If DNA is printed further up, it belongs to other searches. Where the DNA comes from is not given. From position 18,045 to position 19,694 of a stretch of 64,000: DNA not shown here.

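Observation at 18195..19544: Undescribed architecture: HigA-type HTH fused to a catalytically degenerate dCTP-deaminase/dUTPase fold and an unknown domain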

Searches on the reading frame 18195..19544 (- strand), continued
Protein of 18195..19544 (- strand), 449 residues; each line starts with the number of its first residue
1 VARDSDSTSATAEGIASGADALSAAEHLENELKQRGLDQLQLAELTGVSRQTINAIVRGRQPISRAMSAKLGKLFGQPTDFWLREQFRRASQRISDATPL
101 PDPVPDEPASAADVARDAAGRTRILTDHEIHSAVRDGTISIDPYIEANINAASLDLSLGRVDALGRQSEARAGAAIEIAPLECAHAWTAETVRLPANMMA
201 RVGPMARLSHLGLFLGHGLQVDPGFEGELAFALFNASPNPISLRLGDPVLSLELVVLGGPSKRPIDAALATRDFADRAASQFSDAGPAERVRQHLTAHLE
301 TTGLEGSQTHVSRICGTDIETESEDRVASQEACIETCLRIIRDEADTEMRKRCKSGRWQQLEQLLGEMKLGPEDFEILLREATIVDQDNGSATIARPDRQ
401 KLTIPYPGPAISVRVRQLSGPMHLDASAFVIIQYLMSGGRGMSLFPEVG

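Call 72: find_related_loci(query=A6, collection=metagenome_contigs, flank=8000)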
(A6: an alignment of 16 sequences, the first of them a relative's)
Query A6 (426 aa) in metagenome_contigs; peptide patterns used: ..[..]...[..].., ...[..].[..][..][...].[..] (x = any residue, [..] = any of these).
348 stretches matched a pattern; 111 encode a relative of the query (tblastn E <= 1e-3); the best 80 are kept; 80 distinct loci.
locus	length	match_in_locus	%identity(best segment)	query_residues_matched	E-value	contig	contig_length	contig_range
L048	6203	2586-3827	61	1-418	3e-153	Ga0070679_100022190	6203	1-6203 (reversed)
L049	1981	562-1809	50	8-426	4e-142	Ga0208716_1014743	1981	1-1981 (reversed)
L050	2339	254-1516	50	9-424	3e-138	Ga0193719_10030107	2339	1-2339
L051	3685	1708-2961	51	2-424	5e-133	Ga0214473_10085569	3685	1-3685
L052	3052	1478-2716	50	9-426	1e-134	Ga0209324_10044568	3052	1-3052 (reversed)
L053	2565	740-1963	52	9-424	1e-135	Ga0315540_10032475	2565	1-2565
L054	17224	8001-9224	50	8-422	2e-126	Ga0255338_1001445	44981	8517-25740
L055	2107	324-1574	49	2-423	2e-132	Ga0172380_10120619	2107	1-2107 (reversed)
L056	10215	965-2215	50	2-424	9e-121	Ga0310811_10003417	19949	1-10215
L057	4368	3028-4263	49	9-421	1e-117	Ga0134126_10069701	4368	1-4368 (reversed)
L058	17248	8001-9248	48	8-424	3e-115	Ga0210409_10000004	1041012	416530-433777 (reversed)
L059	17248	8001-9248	48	8-424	3e-115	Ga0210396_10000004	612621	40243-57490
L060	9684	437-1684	48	8-424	4e-114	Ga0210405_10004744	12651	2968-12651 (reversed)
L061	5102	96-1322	48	2-424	5e-112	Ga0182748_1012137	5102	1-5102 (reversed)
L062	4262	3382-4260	55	9-306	2e-103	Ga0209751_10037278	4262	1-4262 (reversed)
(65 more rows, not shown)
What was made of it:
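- Tried and rejected: A narrower alignment worked (call 72) but returned mostly one syntenic locus type.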

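Call 77: search_protein_families(library=padloc, proteins=[P0162, P0150, P0076, P0067, P0094, P0018], max_evalue=0.01)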
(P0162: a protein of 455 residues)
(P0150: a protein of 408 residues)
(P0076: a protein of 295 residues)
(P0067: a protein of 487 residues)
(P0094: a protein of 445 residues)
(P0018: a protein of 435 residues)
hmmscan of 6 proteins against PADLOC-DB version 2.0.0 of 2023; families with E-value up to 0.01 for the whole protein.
P0162 (455 aa): 0 families

P0150 (408 aa): 0 families

P0076 (295 aa): 5 families
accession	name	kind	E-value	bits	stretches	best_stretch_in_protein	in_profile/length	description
PDLC03952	RmrA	-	0.00011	19.2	1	24-81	35-92/395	-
PDLC04775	PDC-M69A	-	0.00013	20.4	1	18-81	14-77/113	-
PDLC04133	mad1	-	0.0011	17.3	0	25-48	6-29/60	mads_1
PDLC03947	RmrA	-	0.0015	15.4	1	15-81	16-81/383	-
PDLC02688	Orf5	-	0.0043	13.7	1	18-119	425-522/554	Orf5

P0067 (487 aa): 4 families
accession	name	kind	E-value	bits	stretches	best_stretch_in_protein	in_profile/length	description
PDLC03982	PD-Lambda-2_B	-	0.00018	18.9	1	15-87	54-125/402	-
PDLC04775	PDC-M69A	-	0.00092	17.7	1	23-80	10-67/113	-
PDLC02926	HTH_VI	-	0.0014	16.9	1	31-88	12-69/92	-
PDLC03951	RmrA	-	0.0064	13.5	1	25-96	13-84/400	-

P0094 (445 aa): 3 families
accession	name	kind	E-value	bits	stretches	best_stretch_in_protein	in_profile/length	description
PDLC04142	capH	-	0.0022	17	0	17-76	8-66/103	capH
PDLC03953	RmrA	-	0.009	13.3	0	15-71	5-61/373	-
PDLC03949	RmrA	-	0.0094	12.8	0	20-91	7-78/363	-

P0018 (435 aa): 0 families

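Call 79: find_encoding_contigs(protein=P0094, flank=8000, max_places=2)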
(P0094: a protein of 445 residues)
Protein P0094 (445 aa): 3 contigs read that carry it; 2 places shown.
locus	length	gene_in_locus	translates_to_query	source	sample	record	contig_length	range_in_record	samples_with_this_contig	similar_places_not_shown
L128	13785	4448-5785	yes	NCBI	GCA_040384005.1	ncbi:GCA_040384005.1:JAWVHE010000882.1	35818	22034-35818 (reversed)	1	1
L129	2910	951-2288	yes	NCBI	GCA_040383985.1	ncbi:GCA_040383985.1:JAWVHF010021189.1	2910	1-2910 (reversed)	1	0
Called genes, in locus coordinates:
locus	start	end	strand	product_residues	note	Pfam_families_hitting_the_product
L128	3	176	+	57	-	?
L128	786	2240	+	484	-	PF13356:Arm-DNA-bind_3, PF22022:Phage_int_M, PF00589:Phage_integrase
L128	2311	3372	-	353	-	-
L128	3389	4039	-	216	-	-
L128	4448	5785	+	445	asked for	PF01381:HTH_3 (weak), PF13560:HTH_31 (faint), PF22769:DCD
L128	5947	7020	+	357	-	-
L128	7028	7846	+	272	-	PF00293:NUDIX (weak)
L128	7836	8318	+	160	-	-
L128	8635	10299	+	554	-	-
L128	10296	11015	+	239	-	PF00112:Peptidase_C1 (faint)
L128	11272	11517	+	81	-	PF13560:HTH_31 (weak), PF01381:HTH_3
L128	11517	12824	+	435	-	PF13657:Couple_hipA, PF07804:HipA_C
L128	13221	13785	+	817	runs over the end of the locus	PF07715:Plug, PF00593:TonB_dep_Rec_b-barrel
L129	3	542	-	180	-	?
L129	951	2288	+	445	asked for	PF01381:HTH_3 (weak), PF13560:HTH_31 (faint), PF22769:DCD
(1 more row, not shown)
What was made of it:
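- A third lies in an integrase island with NUDIX and HipBA genes (L128, call 79).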

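Call 80: find_encoding_contigs(protein=P0067, flank=8000, max_places=2)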
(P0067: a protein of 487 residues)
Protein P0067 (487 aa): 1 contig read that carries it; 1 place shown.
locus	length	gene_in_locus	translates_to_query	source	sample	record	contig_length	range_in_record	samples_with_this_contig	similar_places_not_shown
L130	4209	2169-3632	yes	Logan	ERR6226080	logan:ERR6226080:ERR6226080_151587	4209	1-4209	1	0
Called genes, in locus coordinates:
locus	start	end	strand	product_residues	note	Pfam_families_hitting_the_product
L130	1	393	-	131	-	?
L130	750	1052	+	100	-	-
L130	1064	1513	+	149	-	-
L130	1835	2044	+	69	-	-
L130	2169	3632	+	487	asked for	PF01381:HTH_3, PF13443:HTH_26 (faint), PF13560:HTH_31 (faint), PF22769:DCD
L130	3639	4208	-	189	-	?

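Call 85: list_cluster_members(proteins=[P0002, P0014, P0094, P0016])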
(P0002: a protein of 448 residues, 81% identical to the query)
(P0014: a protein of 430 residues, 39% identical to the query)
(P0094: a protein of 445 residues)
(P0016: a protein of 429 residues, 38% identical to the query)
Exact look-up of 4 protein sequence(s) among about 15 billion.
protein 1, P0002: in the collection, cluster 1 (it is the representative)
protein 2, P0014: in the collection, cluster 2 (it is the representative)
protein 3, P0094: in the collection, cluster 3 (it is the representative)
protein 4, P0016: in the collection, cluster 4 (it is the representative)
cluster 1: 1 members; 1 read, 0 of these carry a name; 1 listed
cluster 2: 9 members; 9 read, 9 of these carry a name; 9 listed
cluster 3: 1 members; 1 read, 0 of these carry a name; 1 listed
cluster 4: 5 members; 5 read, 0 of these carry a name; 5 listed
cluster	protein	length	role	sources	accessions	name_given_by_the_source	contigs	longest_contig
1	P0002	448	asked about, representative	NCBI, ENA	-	-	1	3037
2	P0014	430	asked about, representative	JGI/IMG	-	deoxycytidine triphosphate deaminase/addiction module HigA family antidote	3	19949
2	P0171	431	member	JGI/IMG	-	dCTP deaminase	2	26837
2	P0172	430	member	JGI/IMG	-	dCTP deaminase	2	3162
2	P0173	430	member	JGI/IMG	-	dCTP deaminase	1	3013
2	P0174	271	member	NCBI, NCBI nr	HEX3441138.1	MAG TPA: helix-turn-helix domain-containing protein, partial [Pseudolabrys sp.] | helix-turn-helix domain-containing protein [Pseudolabrys sp.]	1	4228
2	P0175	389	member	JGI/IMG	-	dCTP deaminase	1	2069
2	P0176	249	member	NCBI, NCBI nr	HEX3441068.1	MAG TPA: hypothetical protein VHT93_12045, partial [Pseudolabrys sp.] | hypothetical protein [Pseudolabrys sp.]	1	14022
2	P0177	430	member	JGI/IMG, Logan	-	dCTP deaminase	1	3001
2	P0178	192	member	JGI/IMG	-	hypothetical protein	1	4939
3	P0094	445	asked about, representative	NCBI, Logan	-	-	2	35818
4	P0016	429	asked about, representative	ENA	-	-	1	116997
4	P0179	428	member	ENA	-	-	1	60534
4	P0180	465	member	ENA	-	-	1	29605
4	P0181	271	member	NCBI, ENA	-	-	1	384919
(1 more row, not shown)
